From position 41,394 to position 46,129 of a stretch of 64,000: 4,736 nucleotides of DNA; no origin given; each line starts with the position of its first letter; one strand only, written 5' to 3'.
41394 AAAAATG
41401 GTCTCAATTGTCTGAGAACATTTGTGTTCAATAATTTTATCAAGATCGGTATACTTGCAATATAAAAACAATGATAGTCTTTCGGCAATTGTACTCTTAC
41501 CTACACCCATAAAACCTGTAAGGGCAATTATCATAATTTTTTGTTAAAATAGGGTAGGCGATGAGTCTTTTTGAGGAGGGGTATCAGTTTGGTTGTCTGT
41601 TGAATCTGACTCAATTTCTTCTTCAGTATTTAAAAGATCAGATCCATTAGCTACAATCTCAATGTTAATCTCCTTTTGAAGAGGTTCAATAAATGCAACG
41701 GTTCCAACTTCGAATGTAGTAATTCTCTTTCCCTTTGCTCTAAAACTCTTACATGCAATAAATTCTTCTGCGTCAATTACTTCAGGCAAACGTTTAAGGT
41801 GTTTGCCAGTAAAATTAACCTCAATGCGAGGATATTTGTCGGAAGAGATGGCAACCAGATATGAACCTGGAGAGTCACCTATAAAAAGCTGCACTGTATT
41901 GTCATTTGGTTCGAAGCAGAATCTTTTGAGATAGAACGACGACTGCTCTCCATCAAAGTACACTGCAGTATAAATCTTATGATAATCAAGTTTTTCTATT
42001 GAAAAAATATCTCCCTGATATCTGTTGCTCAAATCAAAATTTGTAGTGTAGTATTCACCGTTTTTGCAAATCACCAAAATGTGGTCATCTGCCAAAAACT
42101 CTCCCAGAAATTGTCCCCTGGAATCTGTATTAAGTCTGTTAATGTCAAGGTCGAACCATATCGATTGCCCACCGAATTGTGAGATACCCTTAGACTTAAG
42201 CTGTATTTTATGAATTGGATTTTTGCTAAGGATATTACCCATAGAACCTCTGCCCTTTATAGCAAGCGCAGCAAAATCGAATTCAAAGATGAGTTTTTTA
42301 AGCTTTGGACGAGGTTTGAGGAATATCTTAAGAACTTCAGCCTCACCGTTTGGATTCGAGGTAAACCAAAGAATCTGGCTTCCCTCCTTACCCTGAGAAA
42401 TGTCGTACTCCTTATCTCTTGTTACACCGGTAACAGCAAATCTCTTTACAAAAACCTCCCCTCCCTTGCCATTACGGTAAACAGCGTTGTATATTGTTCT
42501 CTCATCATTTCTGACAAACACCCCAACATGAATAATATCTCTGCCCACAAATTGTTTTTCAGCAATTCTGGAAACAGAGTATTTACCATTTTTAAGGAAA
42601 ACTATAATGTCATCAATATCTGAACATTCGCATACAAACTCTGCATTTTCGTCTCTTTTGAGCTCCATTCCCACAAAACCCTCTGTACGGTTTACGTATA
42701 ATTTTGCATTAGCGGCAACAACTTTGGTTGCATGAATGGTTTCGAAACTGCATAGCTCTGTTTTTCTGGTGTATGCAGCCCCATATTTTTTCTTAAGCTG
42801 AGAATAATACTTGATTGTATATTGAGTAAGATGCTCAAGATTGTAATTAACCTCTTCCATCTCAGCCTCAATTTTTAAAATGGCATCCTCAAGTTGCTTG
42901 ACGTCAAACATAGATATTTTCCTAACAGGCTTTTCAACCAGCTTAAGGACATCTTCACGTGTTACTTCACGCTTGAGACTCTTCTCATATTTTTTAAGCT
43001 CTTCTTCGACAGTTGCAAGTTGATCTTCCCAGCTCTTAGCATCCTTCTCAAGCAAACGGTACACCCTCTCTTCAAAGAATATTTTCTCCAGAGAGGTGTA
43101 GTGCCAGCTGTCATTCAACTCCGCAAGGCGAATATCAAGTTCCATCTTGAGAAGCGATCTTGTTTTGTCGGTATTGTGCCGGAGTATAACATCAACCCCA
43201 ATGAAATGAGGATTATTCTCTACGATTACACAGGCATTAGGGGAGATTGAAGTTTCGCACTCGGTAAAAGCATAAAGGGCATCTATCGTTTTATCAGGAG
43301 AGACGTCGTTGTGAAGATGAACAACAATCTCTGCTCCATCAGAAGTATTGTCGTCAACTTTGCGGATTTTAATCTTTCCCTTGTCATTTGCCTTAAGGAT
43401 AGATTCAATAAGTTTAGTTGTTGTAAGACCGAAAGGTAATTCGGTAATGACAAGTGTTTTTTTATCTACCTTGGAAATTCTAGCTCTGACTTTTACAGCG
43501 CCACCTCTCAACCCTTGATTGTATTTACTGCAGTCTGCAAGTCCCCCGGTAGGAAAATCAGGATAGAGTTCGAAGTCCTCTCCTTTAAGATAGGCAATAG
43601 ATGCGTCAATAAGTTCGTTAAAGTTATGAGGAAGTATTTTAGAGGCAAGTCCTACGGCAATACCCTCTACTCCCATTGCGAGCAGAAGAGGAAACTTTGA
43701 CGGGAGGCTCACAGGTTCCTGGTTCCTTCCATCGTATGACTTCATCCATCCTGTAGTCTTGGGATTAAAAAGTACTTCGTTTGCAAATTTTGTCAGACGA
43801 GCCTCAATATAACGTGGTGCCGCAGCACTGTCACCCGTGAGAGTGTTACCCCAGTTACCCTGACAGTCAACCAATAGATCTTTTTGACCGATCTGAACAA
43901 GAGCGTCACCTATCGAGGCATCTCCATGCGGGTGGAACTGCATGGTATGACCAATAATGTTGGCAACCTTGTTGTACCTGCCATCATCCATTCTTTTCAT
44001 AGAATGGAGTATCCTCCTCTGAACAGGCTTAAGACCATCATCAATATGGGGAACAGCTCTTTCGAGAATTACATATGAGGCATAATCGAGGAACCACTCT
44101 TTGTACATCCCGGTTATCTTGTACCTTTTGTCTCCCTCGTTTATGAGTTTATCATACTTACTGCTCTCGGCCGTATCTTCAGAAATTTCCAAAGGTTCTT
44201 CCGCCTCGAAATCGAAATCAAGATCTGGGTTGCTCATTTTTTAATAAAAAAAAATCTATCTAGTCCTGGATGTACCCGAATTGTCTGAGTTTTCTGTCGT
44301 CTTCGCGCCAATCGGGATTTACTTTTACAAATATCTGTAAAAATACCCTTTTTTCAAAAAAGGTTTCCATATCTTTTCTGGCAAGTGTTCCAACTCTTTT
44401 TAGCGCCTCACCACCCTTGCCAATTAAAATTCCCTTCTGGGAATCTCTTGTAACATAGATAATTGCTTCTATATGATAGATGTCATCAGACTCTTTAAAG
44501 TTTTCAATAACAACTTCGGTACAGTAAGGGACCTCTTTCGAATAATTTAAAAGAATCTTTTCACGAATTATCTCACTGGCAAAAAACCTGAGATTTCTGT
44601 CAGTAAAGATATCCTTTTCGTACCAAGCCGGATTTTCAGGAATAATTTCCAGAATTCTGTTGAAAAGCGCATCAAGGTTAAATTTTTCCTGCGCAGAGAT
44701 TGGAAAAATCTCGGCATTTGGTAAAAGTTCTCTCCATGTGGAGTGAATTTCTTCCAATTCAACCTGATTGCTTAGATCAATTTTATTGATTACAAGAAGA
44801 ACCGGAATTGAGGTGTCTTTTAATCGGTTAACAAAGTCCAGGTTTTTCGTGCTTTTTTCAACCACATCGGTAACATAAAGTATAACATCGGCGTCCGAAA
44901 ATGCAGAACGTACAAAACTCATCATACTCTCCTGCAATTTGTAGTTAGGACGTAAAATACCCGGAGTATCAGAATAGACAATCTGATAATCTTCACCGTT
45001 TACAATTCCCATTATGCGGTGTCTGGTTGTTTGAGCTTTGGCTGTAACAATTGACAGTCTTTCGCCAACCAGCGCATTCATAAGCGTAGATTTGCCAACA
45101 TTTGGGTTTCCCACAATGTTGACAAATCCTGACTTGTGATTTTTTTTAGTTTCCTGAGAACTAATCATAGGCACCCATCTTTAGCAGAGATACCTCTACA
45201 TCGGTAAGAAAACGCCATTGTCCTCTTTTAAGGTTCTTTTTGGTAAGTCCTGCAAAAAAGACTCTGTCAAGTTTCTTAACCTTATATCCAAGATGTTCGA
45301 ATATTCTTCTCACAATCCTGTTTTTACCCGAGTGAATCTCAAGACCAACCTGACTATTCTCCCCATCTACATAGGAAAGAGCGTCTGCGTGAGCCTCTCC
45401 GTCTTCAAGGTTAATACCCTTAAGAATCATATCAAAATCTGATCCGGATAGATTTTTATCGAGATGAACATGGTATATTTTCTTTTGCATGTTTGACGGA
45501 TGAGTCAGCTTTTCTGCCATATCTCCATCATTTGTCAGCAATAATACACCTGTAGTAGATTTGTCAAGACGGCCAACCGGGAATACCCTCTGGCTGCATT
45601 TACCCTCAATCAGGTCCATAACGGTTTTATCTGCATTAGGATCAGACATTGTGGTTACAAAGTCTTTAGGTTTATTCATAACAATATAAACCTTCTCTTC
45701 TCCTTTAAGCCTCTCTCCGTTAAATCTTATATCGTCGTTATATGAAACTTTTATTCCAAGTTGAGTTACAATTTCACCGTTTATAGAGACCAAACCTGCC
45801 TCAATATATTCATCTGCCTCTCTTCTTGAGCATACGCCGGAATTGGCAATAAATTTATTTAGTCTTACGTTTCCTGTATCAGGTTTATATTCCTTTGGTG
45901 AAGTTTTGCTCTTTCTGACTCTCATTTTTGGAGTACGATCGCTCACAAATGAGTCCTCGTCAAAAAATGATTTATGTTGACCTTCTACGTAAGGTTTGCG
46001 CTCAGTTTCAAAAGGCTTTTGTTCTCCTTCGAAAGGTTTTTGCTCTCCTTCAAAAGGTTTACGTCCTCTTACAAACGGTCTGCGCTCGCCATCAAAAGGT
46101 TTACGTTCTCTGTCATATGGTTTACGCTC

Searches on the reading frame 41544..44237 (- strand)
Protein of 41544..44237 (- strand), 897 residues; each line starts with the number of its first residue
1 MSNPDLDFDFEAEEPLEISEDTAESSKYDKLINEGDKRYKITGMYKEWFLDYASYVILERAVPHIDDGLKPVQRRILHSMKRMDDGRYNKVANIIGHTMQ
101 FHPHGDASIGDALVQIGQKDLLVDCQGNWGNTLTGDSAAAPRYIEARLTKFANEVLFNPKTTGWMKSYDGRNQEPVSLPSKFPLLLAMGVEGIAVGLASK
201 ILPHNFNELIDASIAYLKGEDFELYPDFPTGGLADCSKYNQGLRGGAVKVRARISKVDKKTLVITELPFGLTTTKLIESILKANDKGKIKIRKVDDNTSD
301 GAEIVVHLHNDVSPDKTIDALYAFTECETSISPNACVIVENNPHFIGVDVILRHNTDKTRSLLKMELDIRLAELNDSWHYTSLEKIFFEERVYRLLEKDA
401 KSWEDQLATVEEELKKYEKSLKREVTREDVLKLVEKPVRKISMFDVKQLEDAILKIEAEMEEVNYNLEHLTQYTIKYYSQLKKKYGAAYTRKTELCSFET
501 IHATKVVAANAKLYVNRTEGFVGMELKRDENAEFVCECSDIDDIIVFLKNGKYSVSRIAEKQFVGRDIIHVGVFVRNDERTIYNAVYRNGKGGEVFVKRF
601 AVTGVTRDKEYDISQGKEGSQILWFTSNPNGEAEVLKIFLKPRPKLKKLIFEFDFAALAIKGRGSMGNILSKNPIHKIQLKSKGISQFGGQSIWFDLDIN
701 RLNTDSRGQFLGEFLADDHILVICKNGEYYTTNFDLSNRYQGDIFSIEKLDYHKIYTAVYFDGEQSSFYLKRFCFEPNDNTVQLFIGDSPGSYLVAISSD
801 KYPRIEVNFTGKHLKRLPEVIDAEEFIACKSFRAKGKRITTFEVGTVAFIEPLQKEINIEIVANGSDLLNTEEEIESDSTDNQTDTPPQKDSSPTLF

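Call 11: search_protein_families(library=pfam, proteins=[window:41544-44237:-], max_evalue=0.00001)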
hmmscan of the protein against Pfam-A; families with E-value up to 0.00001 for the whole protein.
window:41544-44237:- (897 aa): 1 family
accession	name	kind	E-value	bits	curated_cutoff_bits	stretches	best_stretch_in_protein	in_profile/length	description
PF00521.26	DNA_topoisoIV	-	5.9e-106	355.3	31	1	60-475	1-428/432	DNA gyrase/topoisomerase IV, subunit A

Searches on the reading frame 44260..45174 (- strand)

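Call 11: search_protein_families(library=pfam, proteins=[window:44260-45174:-], max_evalue=0.00001)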
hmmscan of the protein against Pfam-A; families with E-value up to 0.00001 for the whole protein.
window:44260-45174:- (304 aa): 9 families
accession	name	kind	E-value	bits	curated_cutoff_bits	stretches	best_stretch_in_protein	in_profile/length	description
PF01926.29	MMR_HSR1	-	3.4e-25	88.8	21.9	1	18-131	2-113/113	50S ribosome-binding GTPase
PF07650.23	KH_2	-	1.1e-18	67.3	22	1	214-290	1-78/78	KH domain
PF02421.24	FeoB_N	-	9.8e-16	58.1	27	1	18-173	3-155/156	Ferrous iron transport protein B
PF00350.29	Dynamin_N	-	1.1e-09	38.9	27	0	65-131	103-167/168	Dynamin family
PF00009.33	GTP_EFTU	-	1.4e-09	38.3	26.5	1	30-179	42-187/188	Elongation factor Tu GTP binding domain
PF03193.22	RsgA_GTPase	-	4.5e-09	36.8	30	0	8-75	99-170/174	RsgA GTPase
PF00071.28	Ras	-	9.4e-09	35.5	21.6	1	20-178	4-160/162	Ras family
PF10662.15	PduV-EutP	-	4.4e-08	33.5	21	1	20-174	6-141/143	Ethanolamine utilisation - propanediol utilisation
PF16897.10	MMR_HSR1_Xtn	-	4.8e-07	30.2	35.2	1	121-176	54-102/106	C-terminal region of MMR_HSR1 domain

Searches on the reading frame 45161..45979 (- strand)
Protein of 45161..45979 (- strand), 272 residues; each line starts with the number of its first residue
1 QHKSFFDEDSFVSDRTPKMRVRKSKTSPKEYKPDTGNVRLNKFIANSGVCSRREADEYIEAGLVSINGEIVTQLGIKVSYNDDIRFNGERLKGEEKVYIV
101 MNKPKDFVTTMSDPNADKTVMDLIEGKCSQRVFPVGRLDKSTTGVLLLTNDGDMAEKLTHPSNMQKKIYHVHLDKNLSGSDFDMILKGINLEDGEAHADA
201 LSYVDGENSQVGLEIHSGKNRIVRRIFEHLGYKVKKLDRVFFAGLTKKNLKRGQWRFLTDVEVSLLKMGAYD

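Call 7: find_homologous_proteins(query=window:45161-45979:-, max_evalue=1e-20)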
Query window:45161-45979:- (272 aa): 8000 proteins with E <= 1e-20 among 8000 candidates; the best 120 are listed.
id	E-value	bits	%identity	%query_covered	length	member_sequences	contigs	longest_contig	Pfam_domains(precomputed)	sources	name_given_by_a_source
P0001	6.4e-164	562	96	96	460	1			PF00849.28,PF01479.31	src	-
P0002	3.0e-156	537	88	100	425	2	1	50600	PF00849.28,PF01479.31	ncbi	-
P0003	1.2e-144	499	80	100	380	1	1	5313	PF00849.28,PF01479.31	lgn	-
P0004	3.4e-144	497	83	99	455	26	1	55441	PF00849.28,PF01479.31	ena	-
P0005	1.1e-141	489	81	98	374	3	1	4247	PF00849.28,PF01479.31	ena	-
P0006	3.6e-141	487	81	99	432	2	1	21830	PF00849.28,PF01479.31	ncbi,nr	ncbi:MAG: pseudouridine synthase [Bacteroidales bacterium]|nr:pseudouridine synthase [Bacteroidales 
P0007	2.6e-139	481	78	99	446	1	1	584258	PF13275.12,PF00849.28,PF01479.31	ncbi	-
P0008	5.6e-139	480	79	99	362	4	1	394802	PF13275.12,PF00849.28,PF01479.31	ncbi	ncbi:hypothetical protein MASR2M69_03570 [Bacteroidota bacterium]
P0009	1.1e-138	479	78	99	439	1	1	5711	PF13275.12,PF00849.28,PF01479.31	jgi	jgi:23S rRNA pseudouridine2605 synthase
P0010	3.2e-137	474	78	99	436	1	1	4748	PF13275.12,PF00849.28,PF01479.31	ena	-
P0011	3.4e-137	474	77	100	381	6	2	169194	PF13275.12,PF00849.28,PF01479.31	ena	-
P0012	4.1e-137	474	77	100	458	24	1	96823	PF13275.12,PF00849.28,PF01479.31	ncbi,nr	ncbi:MAG: pseudouridine synthase [Bacteroidales bacterium]|nr:pseudouridine synthase [Bacteroidales 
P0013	1.1e-136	472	78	100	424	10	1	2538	PF00849.28,PF01479.31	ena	-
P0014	6.3e-135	467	81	93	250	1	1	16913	PF00849.28,PF01479.31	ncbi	-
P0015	2.8e-133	461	77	97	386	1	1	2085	PF00849.28,PF01479.31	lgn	-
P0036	3.4e-126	438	74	98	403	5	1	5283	PF00849.28,PF01479.31,PF13885.12,PF02095.22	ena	-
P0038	6.5e-126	437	74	99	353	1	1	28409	PF00849.28,PF01479.31,PF13885.12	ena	-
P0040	8.6e-126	437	73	100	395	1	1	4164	PF00849.28,PF01479.31,PF13885.12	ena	-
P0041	8.7e-126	437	75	98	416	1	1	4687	PF00849.28,PF01479.31,PF13885.12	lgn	-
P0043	8.8e-126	437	73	100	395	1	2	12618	PF00849.28,PF01479.31,PF13885.12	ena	-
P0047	2.4e-125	435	74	98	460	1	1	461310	PF00849.28,PF01479.31,PF13885.12,PF02095.22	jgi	jgi:23S rRNA pseudouridine2605 synthase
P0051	3.1e-125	435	77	91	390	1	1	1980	PF00849.28,PF01479.31,PF02095.22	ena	-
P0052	3.1e-125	435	77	91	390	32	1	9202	PF00849.28,PF01479.31,PF02095.22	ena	-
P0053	4.8e-125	434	78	89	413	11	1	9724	PF00849.28,PF01479.31,PF02095.22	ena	-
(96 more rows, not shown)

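Call 15: find_related_loci(query=window:45161-45979:-, collection=genome_contigs, flank=3000)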
Query window:45161-45979:- (272 aa) in genome_contigs; peptide patterns used: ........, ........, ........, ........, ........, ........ (x = any residue, [..] = any of these).
599 stretches matched a pattern (row limit reached: there are more); 532 encode a relative of the query (tblastn E <= 1e-3); the best 80 are kept; 80 distinct loci.
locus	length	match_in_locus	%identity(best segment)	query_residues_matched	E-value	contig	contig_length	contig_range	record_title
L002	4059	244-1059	97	1-272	0e+0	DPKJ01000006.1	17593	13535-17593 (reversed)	MAG TPA_asm: Rikenellaceae bacterium isolate UBA12406 contig_3928, whole genome shotgun sequence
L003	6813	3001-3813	86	1-272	3e-162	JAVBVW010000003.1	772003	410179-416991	MAG: Bacteroidales bacterium isolate ZNE14_Bin4 all_Scaff005217, whole genome shotgun sequence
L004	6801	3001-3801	83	5-272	7e-152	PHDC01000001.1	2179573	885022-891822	MAG: Bacteroidetes bacterium HGW-Bacteroidetes-5 08E140C01_scaffold_0, whole genome shotgun sequence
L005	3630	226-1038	80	1-272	2e-156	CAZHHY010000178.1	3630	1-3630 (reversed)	MAG TPA_asm: uncultured Muribaculaceae bacterium isolate SRP263991_co7_937 genome assembly, contig: NODE_63148_length_36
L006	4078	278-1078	83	5-272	9e-153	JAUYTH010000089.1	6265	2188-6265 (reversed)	MAG: Bacteroidales bacterium isolate C8_concoct.bin.87 C8_k141_38198, whole genome shotgun sequence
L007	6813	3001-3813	78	1-272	7e-150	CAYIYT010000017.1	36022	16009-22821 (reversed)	MAG TPA_asm: uncultured Muribaculaceae bacterium isolate ERP122455_co1_204 genome assembly, contig: NODE_93_length_36022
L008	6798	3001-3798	78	5-272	4e-147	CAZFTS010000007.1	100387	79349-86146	MAG TPA_asm: uncultured Muribaculaceae bacterium isolate SRP220891_co2_205 genome assembly, contig: NODE_229_length_1003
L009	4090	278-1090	78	1-272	2e-145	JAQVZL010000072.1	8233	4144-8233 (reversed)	MAG: Bacteroidales bacterium isolate STF2_172 NODE_28186_length_8233_cov_3.358500_Sandtown_F2, whole genome shotgun sequ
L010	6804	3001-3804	78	2-271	3e-145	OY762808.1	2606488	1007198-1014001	MAG: Bacteroidales bacterium isolate 43fc7654-982f-4dd3-a3de-05d207c0eafc genome assembly, chromosome: 1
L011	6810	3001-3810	78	1-272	2e-144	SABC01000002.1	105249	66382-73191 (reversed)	MAG: Bacteroidia bacterium isolate INTA.CYC.071 contig-100_92, whole genome shotgun sequence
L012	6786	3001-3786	78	9-272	3e-141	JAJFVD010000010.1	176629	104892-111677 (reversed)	MAG: Bacteroidales bacterium isolate bin.619 k141_3999700, whole genome shotgun sequence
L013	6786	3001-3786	78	9-272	1e-140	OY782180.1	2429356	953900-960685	MAG: Bacteroidales bacterium isolate 6865eb80-0167-452b-a26f-3b1968b004fa genome assembly, chromosome: 1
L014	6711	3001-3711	84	36-272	2e-139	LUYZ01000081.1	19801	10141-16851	MAG: Bacteroidales bacterium Bact_08 Bact_08_contig_42067, whole genome shotgun sequence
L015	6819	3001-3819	73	1-272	8e-137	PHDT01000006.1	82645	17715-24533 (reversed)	MAG: Bacteroidetes bacterium HGW-Bacteroidetes-10 Ig3397_v2_scaffold_265, whole genome shotgun sequence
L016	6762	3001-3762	77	16-272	1e-136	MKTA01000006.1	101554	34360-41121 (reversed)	MAG: Bacteroidetes bacterium 41-46 SCNpilot_bf_inoc_scaffold_173, whole genome shotgun sequence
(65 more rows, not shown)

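Call 20: search_solved_structures(query=window:45161-45979:-, max_evalue=1e-10, show_alignments=1)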
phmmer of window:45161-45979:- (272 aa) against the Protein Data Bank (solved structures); distinct sequences matched with E-value up to 1e-10: 8.
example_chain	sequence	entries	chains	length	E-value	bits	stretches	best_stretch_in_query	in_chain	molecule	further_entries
3dh3_A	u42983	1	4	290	2.4e-39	138.6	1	33-263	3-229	Ribosomal large subunit pseudouridine synthase F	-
4lab_A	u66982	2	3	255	2.8e-30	108.9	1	35-262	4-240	Ribosomal large subunit pseudouridine synthase B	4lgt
9cl9_A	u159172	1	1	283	8.7e-30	107.3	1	39-262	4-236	Ribosomal large subunit pseudouridine synthase B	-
1ksk_A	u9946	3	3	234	1.8e-25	93.1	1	37-264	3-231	RIBOSOMAL SMALL SUBUNIT PSEUDOURIDINE SYNTHASE A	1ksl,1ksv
1vio_A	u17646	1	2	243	9.2e-25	90.8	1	38-269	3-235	Ribosomal small subunit pseudouridine synthase A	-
2gml_A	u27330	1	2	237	6e-23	84.8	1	93-263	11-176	Ribosomal large subunit pseudouridine synthase F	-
2oml_A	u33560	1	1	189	2.1e-17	66.7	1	98-260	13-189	Ribosomal large subunit pseudouridine synthase E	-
2olw_A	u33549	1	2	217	2.2e-17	66.6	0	96-197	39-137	Ribosomal large subunit pseudouridine synthase E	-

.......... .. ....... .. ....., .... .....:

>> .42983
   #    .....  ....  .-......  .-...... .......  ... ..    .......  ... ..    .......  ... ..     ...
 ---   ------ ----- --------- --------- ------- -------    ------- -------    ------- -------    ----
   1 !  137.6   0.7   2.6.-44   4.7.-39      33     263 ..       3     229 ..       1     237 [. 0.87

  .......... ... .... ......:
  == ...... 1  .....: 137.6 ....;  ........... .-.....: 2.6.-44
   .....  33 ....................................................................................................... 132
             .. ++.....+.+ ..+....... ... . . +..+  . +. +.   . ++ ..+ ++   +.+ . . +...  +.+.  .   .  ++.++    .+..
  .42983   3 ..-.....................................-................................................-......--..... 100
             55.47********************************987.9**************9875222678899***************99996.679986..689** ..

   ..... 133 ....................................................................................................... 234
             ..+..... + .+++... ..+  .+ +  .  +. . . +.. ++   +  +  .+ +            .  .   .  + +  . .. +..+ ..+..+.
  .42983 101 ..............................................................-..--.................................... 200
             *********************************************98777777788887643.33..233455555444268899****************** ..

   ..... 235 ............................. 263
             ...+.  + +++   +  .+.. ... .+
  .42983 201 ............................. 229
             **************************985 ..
